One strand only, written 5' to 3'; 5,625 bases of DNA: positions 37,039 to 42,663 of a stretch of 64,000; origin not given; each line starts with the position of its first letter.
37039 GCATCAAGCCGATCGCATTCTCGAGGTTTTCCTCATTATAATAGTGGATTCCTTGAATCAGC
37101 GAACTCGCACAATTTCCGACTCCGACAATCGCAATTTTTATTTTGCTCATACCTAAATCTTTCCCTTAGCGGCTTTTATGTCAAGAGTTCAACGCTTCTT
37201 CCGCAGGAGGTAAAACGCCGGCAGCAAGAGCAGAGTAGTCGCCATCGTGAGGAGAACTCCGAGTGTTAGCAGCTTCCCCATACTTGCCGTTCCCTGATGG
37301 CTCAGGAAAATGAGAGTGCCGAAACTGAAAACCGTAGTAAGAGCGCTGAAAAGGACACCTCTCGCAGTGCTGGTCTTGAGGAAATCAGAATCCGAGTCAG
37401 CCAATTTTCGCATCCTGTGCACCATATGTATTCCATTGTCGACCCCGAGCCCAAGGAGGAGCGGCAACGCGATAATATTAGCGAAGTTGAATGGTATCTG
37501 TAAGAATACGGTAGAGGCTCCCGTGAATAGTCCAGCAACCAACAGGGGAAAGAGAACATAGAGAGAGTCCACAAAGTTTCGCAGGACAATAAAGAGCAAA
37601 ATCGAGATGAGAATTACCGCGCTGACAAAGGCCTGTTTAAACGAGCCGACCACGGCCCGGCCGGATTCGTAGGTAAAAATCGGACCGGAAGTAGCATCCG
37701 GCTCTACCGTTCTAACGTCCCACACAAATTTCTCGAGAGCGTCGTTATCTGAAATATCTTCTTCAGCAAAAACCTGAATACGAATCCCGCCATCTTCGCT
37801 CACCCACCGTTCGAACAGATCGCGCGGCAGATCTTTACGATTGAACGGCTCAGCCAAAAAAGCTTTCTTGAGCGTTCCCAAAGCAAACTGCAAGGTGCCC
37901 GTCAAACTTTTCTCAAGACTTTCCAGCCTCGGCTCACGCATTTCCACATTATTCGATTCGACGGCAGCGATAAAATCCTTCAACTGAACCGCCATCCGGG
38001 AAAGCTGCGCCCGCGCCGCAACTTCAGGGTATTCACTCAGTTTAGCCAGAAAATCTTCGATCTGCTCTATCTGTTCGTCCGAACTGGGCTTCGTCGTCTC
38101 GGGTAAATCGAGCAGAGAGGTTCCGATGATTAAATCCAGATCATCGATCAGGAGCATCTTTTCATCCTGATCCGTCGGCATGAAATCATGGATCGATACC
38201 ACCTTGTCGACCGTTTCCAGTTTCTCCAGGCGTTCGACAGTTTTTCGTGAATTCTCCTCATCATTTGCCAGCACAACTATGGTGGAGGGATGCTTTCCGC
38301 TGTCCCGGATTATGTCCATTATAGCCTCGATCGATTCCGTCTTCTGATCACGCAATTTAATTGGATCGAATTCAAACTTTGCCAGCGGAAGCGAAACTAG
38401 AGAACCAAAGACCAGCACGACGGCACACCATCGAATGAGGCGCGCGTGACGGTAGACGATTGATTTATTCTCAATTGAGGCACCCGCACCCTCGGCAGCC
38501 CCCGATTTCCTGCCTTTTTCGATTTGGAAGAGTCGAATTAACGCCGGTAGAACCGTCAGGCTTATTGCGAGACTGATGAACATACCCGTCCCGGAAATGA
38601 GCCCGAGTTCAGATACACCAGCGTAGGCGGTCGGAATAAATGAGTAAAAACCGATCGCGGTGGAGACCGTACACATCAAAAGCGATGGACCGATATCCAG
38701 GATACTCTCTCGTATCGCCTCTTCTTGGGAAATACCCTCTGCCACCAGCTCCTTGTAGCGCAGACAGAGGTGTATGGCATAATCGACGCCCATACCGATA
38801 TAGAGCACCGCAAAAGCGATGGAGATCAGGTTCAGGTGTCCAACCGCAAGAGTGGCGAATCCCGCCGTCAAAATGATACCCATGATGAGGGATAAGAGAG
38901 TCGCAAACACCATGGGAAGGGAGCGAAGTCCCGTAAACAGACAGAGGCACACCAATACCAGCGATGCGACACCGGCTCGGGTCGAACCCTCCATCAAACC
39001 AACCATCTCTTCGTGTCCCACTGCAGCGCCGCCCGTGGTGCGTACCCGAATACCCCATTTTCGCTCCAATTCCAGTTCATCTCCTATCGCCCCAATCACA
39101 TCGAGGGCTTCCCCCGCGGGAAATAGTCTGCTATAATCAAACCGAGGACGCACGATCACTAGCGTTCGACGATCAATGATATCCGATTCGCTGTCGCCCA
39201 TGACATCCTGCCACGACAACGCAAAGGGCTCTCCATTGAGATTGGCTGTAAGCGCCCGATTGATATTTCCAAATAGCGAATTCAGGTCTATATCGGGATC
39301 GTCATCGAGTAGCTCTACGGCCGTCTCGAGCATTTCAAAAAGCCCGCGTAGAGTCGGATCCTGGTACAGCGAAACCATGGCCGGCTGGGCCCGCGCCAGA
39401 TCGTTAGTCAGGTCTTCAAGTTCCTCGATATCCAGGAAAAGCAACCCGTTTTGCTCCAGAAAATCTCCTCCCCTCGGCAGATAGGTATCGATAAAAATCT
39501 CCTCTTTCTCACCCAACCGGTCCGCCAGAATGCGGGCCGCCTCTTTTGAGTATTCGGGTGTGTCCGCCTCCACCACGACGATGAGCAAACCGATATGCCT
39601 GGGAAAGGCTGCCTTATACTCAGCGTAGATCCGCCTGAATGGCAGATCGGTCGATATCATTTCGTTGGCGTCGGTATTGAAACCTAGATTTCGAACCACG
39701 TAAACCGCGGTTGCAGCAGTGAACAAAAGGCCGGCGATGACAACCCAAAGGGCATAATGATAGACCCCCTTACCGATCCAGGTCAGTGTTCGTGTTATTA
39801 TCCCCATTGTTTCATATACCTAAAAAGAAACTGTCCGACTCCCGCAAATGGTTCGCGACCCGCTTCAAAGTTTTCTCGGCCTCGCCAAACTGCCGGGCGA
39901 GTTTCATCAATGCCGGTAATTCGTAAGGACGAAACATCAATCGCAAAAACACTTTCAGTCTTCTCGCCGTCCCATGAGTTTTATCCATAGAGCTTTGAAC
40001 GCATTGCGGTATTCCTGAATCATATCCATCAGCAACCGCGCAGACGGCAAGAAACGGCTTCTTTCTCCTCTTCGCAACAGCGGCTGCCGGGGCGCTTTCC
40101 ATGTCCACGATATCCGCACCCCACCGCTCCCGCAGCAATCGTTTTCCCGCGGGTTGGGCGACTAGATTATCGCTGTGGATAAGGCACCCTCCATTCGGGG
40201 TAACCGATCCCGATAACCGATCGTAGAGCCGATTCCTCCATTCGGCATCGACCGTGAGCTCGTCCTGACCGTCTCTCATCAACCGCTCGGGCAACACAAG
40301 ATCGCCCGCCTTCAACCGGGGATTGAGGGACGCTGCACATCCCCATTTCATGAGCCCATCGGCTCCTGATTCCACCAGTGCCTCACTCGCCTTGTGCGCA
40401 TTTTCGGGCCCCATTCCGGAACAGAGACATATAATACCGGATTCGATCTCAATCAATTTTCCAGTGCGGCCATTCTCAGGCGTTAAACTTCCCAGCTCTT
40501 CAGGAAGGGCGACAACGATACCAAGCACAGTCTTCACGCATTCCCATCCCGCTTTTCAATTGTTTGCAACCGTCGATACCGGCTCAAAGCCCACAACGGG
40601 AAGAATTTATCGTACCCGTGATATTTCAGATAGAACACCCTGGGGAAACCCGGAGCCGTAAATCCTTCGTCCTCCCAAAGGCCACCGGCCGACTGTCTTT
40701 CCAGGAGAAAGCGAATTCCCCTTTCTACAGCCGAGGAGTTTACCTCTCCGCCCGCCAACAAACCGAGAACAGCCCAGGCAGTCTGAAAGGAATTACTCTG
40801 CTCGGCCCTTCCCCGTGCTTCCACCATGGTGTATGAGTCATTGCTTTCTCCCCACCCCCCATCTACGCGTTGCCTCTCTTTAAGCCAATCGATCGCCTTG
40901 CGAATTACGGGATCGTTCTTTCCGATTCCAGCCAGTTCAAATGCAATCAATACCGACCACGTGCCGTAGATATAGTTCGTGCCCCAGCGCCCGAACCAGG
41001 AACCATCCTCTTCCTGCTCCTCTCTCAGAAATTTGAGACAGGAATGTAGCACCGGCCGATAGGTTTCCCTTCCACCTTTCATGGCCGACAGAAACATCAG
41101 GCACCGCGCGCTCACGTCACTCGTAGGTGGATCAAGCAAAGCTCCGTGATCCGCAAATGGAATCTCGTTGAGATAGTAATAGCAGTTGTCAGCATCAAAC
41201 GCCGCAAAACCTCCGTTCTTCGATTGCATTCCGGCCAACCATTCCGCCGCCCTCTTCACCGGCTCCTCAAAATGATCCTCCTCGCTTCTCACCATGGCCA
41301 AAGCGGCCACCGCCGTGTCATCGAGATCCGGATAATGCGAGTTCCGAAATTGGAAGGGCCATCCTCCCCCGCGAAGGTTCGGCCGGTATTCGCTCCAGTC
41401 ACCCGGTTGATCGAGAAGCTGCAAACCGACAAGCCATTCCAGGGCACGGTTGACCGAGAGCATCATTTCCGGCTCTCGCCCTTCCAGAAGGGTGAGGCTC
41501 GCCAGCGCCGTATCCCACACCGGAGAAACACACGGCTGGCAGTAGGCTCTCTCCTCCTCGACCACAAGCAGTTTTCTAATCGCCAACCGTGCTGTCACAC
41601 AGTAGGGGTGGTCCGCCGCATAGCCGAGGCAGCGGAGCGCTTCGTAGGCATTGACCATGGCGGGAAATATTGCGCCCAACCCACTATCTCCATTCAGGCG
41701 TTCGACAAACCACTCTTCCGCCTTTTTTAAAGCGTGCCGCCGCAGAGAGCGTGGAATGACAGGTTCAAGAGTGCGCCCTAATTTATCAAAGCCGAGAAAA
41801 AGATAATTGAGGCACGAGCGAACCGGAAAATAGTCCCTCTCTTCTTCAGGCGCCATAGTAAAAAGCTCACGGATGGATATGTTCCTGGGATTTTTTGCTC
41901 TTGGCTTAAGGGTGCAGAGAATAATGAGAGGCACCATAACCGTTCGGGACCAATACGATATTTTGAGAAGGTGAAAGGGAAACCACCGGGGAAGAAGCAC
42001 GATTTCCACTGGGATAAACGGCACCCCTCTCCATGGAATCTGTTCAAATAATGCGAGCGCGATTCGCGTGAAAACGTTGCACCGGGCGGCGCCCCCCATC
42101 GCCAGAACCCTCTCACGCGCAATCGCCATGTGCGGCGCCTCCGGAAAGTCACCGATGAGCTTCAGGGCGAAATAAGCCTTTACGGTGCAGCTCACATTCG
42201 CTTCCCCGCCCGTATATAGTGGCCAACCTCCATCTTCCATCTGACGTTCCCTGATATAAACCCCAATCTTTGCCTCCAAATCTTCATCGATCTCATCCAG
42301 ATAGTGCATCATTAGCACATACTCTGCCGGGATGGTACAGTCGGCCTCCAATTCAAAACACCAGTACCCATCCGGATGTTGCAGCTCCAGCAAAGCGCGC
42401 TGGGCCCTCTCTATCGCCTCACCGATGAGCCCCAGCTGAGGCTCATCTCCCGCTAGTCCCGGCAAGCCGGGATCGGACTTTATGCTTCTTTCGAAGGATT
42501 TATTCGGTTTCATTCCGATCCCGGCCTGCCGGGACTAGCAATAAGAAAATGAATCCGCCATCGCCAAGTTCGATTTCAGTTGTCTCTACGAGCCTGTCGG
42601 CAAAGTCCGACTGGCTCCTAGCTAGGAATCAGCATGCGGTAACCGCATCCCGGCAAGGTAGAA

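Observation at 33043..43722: Hopanoid operon runs straight into inositol-phosphate synthesis and activation genes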

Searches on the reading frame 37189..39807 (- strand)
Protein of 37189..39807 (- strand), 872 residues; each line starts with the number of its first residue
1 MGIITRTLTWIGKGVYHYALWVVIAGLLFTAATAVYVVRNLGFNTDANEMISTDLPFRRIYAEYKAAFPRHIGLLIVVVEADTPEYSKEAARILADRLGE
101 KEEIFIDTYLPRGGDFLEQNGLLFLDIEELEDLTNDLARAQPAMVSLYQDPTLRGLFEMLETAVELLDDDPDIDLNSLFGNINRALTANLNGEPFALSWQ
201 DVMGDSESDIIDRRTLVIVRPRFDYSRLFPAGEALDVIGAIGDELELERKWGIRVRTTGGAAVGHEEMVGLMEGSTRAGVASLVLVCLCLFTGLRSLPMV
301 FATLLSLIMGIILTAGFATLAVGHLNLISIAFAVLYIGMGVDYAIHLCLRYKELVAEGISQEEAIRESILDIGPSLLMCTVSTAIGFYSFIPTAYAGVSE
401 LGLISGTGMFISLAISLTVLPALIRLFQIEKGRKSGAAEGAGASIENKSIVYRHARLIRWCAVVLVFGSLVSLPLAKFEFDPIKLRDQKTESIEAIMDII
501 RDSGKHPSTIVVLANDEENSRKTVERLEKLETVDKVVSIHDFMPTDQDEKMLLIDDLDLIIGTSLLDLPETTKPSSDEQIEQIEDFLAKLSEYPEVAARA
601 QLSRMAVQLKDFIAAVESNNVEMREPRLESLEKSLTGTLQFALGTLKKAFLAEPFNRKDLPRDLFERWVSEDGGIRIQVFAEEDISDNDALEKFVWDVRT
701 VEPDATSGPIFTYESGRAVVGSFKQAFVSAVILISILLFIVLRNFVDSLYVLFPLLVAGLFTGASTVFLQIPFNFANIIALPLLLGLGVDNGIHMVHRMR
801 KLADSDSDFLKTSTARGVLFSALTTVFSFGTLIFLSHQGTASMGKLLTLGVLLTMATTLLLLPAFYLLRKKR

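Call 3: search_protein_families(library=pfam, proteins=[window:37189-39807:-])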
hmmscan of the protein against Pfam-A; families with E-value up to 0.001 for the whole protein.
window:37189-39807:- (872 aa): 2 families
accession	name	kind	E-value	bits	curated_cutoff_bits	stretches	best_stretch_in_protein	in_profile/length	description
PF03176.21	MMPL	-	4.8e-31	108.4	20.5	2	237-426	106-301/333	MMPL family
PF00873.25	ACR_tran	-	8.7e-05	20.9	28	0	721-868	862-1019/1021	AcrB/AcrD/AcrF family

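Call 4: search_protein_families(library=ncbifam, proteins=[window:37189-39807:-])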
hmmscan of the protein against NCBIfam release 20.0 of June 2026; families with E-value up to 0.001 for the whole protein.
window:37189-39807:- (872 aa): 10 families
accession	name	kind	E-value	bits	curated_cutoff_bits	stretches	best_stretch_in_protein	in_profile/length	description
TIGR03480.1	HpnN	hypoth_equivalog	3.4e-284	945.1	751.85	1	13-871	7-859/862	hopanoid biosynthesis associated RND transporter like protein HpnN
NF052374.1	HopndTporHpnN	equivalog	1.3e-201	671.9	1100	1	8-865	5-853/858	hopanoid transporter HpnN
NF045600.2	BstA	equivalog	3.5e-62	210.5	1400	1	21-866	17-894/903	sterol transporter cytoplasmic membrane protein BstA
TIGR00921.1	2A067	subfamily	1.4e-45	155.6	351.9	2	252-426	560-733/733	hydrophobe/amphiphile efflux-3 (HAE3) family transporter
TIGR00833.1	actII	subfamily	3.1e-28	98.6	874.7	1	252-545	152-455/910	MMPL family RND transporter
NF006353.0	PRK08578.1-1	subfamily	1.3e-05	24.8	282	1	721-834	120-233/281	preprotein translocase subunit SecF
NF006356.0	PRK08578.1-4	equivalog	3.3e-05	23.6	330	1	669-830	98-246/302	preprotein translocase subunit SecF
TIGR00916.1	2A0604s01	subfamily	5.3e-05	22.9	148.6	1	271-414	86-228/231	SecD/SecF family protein translocase subunit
NF038403.1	perm_prefix_1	domain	0.00057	19.7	30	0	345-373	21-49/59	permease prefix domain 1-containing protein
TIGR01129.1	secD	equivalog_domain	0.00063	19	244.4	1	272-367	247-340/397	protein translocase subunit SecD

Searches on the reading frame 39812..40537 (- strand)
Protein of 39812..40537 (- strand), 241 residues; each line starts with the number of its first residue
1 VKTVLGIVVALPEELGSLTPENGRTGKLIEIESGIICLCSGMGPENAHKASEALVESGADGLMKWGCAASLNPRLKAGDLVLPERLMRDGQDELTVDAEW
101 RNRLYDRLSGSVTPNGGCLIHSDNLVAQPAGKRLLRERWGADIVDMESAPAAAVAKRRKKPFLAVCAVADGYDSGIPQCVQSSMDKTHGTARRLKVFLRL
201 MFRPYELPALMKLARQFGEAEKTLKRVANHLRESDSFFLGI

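Call 3: search_protein_families(library=pfam, proteins=[window:39812-40537:-])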
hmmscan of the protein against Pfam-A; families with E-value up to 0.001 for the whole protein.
window:39812-40537:- (241 aa): 1 family
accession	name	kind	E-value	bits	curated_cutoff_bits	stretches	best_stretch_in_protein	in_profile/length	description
PF01048.26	PNP_UDP_1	-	4.9e-23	82.2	25.1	1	7-177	4-205/233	Phosphorylase superfamily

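Call 4: search_protein_families(library=ncbifam, proteins=[window:39812-40537:-])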
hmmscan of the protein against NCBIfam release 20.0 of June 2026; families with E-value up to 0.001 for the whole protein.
window:39812-40537:- (241 aa): 6 families
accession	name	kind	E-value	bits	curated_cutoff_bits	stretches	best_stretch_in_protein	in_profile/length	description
TIGR03468.1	HpnG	hypoth_equivalog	3.2e-47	160.9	187.1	1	25-227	12-212/212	hopanoid-associated phosphorylase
NF005476.0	PRK07077.1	equivalog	2.1e-26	92.7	215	1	34-233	29-233/243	phosphorylase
NF004079.0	PRK05584.1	equivalog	1e-10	41.5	169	1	115-173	142-201/232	5'-methylthioadenosine/adenosylhomocysteine nucleosidase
TIGR01704.1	MTA_SAH-Nsdase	equivalog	6.3e-05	22.6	73.8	0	117-170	143-197/229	5'-methylthioadenosine/S-adenosylhomocysteine nucleosidase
NF005221.0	PRK06714.1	equivalog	0.00027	20.5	218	0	116-173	142-199/236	S-adenosylhomocysteine nucleosidase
TIGR03664.1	fut_nucase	equivalog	0.00084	19.1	124.7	0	31-86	33-89/228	futalosine hydrolase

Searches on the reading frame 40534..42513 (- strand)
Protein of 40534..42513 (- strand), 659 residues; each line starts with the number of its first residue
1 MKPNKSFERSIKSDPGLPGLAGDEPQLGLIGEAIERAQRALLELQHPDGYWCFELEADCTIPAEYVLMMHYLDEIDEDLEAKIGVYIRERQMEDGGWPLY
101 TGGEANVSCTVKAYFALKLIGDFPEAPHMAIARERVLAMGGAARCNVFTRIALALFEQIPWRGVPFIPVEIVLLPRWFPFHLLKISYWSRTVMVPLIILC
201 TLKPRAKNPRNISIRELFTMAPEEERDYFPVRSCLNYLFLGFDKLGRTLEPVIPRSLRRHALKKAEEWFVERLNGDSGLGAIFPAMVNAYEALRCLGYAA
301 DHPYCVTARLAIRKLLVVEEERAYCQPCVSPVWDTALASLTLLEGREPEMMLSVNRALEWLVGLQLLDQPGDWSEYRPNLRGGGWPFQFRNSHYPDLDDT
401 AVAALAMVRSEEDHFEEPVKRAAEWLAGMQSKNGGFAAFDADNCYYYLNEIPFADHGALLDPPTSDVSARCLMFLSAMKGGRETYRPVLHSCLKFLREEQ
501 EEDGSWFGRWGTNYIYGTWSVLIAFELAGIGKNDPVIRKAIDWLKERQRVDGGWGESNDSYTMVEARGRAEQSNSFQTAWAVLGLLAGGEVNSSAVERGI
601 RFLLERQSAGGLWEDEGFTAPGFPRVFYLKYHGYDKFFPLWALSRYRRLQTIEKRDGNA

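Call 3: search_protein_families(library=pfam, proteins=[window:40534-42513:-])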
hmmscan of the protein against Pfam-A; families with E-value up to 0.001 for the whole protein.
window:40534-42513:- (659 aa): 5 families
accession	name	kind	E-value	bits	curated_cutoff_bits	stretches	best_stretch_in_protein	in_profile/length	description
PF13243.12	SQHop_cyclase_C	-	7.3e-131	436.4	26.1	1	329-648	1-319/319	Squalene-hopene cyclase C-terminal domain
PF13249.12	SQHop_cyclase_N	-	1.4e-127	425.3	26.2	1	34-320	1-290/291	Squalene-hopene cyclase N-terminal domain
PF00432.27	Prenyltrans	-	7.5e-12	45.7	26.5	1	402-610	36-214/304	Prenyltransferase alpha-alpha toroid domain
PF09492.16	Pec_lyase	-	0.00018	21.3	22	0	406-457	51-101/292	Pectic acid lyase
PF07678.20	TED_complement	-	0.00044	19.9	22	0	530-605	109-188/312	A-macroglobulin TED domain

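Call 4: search_protein_families(library=ncbifam, proteins=[window:40534-42513:-])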
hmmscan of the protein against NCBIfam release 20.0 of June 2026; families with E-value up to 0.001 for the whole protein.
window:40534-42513:- (659 aa): 5 families
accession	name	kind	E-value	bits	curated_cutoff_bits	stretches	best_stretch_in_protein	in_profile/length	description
TIGR01507.1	hopene_cyclase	equivalog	2.5e-247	822.3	431.1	1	30-650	17-637/640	squalene--hopene cyclase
TIGR01787.1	squalene_cyclas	subfamily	2e-193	644.5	322.7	1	33-648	1-622/622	squalene/oxidosqualene cyclases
TIGR03463.1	osq_cycl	subfamily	6.1e-64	216.4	851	1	40-646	3-634/634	2,3-oxidosqualene cyclase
TIGR04277.1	squa_tetra_cyc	equivalog_domain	7.4e-44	150.3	500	2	387-649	354-623/624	tetrahymanol synthase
NF053823.1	SCO2321_fam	equivalog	3.8e-16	59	300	2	414-506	60-138/405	SCO2321 family membrane protein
